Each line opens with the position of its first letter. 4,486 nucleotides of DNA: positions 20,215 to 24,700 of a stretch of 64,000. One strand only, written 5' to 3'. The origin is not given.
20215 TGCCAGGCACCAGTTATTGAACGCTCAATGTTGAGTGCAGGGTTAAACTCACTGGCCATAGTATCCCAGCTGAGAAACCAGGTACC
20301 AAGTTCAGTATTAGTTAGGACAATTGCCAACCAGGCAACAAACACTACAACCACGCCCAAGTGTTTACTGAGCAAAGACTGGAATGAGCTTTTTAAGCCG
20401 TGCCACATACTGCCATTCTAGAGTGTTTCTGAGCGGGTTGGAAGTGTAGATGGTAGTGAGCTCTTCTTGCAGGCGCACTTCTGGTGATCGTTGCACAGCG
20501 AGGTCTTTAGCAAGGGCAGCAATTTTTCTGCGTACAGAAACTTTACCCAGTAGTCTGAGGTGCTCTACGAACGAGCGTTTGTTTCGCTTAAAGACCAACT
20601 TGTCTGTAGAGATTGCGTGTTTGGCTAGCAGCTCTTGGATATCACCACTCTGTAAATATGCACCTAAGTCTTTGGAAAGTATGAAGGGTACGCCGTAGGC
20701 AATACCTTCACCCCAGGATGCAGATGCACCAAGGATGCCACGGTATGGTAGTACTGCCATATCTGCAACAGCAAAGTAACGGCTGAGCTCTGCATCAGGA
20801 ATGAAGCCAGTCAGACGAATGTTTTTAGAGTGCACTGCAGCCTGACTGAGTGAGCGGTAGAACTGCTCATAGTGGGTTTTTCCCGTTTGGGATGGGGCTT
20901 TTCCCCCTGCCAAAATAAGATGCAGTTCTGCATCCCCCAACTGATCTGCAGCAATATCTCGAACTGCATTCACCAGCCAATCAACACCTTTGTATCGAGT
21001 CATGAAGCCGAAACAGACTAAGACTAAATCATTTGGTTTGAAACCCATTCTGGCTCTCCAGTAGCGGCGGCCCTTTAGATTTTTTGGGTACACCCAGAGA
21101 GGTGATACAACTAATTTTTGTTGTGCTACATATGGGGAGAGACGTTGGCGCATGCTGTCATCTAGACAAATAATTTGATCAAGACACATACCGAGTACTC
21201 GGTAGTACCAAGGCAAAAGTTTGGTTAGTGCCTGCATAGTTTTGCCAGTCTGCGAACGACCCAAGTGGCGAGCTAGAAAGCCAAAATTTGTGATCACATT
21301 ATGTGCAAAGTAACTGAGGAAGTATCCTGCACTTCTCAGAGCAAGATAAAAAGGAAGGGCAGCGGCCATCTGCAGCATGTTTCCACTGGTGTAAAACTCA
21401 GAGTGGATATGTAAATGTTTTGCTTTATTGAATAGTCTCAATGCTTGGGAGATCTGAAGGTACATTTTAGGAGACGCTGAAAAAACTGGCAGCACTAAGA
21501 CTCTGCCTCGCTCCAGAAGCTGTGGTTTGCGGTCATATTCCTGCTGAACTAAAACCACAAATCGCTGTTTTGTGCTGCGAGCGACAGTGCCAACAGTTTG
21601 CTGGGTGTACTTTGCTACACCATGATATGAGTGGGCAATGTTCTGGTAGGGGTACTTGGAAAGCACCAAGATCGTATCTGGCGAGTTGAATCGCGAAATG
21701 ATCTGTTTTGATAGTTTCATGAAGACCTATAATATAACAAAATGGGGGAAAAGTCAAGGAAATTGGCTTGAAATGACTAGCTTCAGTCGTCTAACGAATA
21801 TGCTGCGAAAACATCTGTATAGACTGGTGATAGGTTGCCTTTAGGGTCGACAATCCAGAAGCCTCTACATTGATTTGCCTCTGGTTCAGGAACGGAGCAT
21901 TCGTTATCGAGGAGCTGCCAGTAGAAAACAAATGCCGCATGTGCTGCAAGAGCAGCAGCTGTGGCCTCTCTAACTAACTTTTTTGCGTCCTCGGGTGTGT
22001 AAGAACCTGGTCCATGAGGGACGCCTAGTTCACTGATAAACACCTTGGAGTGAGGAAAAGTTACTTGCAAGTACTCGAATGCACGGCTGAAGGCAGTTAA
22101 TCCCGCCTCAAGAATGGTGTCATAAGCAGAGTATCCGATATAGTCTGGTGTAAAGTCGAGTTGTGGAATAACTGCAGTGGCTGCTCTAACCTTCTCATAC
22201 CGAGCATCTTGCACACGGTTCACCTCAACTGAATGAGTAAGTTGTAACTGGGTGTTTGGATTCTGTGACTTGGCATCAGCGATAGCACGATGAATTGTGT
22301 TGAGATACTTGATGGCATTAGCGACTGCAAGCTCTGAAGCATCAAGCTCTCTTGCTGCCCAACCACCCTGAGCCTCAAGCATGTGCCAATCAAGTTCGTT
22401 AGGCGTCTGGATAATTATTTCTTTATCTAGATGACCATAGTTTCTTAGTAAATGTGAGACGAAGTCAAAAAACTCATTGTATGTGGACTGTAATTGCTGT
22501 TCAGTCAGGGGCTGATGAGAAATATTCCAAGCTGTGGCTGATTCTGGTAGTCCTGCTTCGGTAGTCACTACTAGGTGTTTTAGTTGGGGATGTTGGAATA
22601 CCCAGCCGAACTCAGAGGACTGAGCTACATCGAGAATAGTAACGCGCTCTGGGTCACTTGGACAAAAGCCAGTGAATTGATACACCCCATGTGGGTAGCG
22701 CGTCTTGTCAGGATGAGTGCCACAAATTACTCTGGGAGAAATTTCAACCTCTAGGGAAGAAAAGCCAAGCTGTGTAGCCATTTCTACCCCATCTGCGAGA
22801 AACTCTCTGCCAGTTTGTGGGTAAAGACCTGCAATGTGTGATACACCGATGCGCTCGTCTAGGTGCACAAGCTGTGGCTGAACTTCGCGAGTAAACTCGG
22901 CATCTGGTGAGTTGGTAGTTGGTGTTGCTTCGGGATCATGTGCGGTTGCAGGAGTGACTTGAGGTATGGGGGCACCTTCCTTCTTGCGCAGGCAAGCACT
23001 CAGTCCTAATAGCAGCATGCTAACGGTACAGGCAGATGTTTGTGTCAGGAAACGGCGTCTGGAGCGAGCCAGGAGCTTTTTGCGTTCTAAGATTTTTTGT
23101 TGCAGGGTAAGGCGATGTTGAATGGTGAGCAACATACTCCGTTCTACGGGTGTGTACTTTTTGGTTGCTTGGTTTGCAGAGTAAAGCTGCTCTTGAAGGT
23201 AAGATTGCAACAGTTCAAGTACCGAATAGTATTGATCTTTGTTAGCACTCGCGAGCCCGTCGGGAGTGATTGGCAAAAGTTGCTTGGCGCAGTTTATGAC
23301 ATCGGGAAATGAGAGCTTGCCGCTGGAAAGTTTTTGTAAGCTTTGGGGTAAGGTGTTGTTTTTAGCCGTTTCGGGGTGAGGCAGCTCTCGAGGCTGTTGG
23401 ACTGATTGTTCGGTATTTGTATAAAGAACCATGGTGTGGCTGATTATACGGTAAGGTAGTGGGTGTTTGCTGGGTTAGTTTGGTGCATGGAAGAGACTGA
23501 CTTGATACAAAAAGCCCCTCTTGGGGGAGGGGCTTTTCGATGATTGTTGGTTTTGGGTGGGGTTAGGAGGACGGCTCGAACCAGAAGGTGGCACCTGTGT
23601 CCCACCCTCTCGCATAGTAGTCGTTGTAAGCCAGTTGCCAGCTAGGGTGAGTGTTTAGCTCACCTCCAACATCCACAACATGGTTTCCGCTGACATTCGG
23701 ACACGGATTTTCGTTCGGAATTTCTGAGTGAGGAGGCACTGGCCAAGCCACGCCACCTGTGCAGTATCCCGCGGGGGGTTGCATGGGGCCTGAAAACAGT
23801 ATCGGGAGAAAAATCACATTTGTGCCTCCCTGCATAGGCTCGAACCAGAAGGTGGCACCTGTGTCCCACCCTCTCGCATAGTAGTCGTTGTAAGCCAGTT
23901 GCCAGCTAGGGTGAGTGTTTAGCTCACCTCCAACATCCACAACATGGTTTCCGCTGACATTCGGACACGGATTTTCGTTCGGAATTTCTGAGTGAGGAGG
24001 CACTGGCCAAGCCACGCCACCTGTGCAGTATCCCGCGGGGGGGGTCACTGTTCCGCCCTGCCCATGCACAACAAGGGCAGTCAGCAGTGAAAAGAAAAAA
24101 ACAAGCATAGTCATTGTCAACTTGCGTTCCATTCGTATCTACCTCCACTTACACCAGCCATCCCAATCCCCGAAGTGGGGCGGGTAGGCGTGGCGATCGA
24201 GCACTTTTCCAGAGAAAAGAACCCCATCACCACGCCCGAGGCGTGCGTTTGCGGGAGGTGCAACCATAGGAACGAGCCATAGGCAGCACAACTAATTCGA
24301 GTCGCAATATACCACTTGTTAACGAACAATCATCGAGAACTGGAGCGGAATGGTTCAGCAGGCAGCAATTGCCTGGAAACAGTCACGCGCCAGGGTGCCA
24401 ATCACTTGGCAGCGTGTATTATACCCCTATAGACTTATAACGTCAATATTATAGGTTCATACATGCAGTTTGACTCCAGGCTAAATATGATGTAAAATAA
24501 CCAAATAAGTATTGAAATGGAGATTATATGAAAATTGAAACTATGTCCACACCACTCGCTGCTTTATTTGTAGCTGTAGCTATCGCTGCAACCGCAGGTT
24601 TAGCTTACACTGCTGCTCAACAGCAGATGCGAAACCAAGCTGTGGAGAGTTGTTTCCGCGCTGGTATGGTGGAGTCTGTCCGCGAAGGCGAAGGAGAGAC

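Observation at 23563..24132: Secreted Cys-rich protein with a perfect 264-bp tandem duplication and poly-C tracts in the coding sequence (possible phase variation)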

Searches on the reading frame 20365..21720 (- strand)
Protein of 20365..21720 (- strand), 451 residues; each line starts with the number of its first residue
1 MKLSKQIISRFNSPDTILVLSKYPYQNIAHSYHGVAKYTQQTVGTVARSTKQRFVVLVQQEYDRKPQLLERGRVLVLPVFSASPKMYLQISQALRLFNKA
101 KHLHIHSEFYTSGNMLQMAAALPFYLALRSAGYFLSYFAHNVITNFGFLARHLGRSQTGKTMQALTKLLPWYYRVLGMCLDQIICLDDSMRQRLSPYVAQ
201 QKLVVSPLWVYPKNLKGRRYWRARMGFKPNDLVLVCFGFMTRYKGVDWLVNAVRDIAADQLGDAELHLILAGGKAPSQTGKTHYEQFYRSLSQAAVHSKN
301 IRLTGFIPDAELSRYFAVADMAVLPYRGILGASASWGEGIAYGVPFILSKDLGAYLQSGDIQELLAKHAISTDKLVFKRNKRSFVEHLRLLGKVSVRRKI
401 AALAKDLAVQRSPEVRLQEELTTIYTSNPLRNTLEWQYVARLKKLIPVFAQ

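Call 7: search_protein_families(library=pfam, proteins=[window:20365-21720:-], max_evalue=0.01)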
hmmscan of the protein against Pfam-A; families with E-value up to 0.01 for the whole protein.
window:20365-21720:- (451 aa): 3 families
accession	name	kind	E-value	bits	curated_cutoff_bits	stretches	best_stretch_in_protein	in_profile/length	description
PF13692.12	Glyco_trans_1_4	-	2.1e-14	54.4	27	1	233-353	3-110/142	Glycosyl transferases group 1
PF00534.26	Glycos_transf_1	-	6.6e-10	39.2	26.4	1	221-353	5-126/172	Glycosyl transferases group 1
PF20706.3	GT4-conflict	-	0.0024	17.3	26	1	234-421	200-372/385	Family 4 Glycosyltransferase in conflict systems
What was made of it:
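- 20365..21720 (-): GT4-family glycosyltransferase, a conserved cluster partner. Pfam Glyco_trans_1_4 and Glycos_transf_1 (call 7).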

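Call 8: search_protein_families(library=ncbifam, proteins=[window:20365-21720:-], max_evalue=0.01)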
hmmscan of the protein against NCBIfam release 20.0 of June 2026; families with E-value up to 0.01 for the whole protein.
window:20365-21720:- (451 aa): 7 families
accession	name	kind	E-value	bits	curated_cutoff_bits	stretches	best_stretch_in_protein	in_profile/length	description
TIGR04157.1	glyco_rSAM_CFB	subfamily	1.9e-08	33.7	400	1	180-353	170-334/406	TIGR04157 family glycosyltransferase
NF038295.1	EPS_HpsP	equivalog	8.7e-07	28.3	550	1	200-352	175-320/388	hormogonium polysaccharide biosynthesis glycosyltransferase HpsP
TIGR03449.1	mycothiol_MshA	equivalog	1.5e-06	27.4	462.5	1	218-327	207-313/406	D-inositol-3-phosphate glycosyltransferase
TIGR04063.1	stp3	hypoth_equivalog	2.2e-05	23.5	442.05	1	216-325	199-296/397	TIGR04063 family PEP-CTERM/XrtA system glycosyltransferase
TIGR04047.1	MSMEG_0565_glyc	hypoth_equivalog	9.2e-05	21.7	259.85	1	221-351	184-308/373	MSMEG_0565 family glycosyltransferase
NF012028.0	PRK15484.1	subfamily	0.00098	18.3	618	1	219-326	181-284/380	lipopolysaccharide N-acetylglucosaminyltransferase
NF053787.1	GlcN_PG_synth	equivalog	0.009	14.9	480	0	163-280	127-240/361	N-acetylglucosaminyl phosphatidylglycerol synthase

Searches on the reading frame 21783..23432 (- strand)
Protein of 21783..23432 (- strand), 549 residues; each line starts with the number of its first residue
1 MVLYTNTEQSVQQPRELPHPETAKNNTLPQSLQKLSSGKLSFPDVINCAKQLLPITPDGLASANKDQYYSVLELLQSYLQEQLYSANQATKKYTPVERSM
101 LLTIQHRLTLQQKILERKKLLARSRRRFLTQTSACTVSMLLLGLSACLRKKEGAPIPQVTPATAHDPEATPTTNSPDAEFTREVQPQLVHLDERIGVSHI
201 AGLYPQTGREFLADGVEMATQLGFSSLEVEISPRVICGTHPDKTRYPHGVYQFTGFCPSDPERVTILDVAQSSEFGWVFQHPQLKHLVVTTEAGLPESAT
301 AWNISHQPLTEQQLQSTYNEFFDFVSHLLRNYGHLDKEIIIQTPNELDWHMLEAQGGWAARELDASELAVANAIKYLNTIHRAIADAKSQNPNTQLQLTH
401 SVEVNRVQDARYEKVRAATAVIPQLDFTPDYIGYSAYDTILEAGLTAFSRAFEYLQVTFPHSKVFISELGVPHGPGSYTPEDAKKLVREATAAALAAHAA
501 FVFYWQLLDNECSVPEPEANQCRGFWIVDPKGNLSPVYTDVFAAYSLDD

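Call 7: search_protein_families(library=pfam, proteins=[window:21783-23432:-], max_evalue=0.01)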
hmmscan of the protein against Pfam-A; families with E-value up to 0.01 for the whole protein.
window:21783-23432:- (549 aa): 0 families

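Call 8: search_protein_families(library=ncbifam, proteins=[window:21783-23432:-], max_evalue=0.01)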
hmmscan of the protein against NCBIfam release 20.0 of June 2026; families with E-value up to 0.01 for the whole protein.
window:21783-23432:- (549 aa): 0 families

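Call 14: list_cluster_members(proteins=[P0001, window:21783-23432:-, window:24779-25708:-])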
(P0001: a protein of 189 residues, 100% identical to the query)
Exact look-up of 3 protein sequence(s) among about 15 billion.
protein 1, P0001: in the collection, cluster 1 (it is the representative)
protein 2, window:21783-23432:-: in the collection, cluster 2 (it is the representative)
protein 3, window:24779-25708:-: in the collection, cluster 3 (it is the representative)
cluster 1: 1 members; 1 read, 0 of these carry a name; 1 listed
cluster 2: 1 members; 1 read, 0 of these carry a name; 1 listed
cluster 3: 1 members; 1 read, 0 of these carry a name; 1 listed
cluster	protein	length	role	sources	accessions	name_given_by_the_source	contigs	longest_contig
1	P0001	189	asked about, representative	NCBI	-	-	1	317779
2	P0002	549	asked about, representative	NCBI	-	-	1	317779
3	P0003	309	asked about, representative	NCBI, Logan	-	-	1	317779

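Call 65: search_solved_structures(query=window:21783-23432:-, max_evalue=0.1)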
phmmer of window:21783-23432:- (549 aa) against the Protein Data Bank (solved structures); distinct sequences matched with E-value up to 0.1: 0.

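Call 80: search_protein_families(library=pfam, proteins=[window:21783-23432:-], max_evalue=5)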
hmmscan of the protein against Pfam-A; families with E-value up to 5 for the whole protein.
window:21783-23432:- (549 aa): 0 families

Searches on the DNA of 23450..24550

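Call 44: search_rna_families(source=window, start=23450, end=24550, threshold=evalue, max_evalue=5)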
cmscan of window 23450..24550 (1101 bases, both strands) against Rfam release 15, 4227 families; matches with E-value up to 5: 6.
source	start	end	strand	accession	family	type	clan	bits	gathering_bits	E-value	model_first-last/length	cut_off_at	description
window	23477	23538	+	RF02438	SpF51_sRNA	Gene; sRNA;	-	21.8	50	0.31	1-45/45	no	Streptococcus sRNA SpF51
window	23507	23586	-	RF00506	Thr_leader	Cis-reg; leader;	-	17.3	55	2.3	1-118/118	no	Threonine operon leader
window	23507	23589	-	RF00106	RNAI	Gene; antisense;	-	16.5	47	3.1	1-102/102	no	RNAI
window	23512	23569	+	RF01762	whalefall-1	Gene; sRNA;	-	14.6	37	1.2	1-56/56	no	Whalefall-1 RNA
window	23507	23589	-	RF02344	ar14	Gene; sRNA;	-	14.5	58.8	4.9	1-123/123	no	Alphaproteobacterial ar14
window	24042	24156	-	RF02145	MEG8_1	Gene; lncRNA;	-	12.6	70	3.5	1-97/97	no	Maternally expressed 8 exon 1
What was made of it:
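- On Rfam RNA family (for the 5' leader): Nothing credible at E<=5 in 23450-24550 (call 44).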
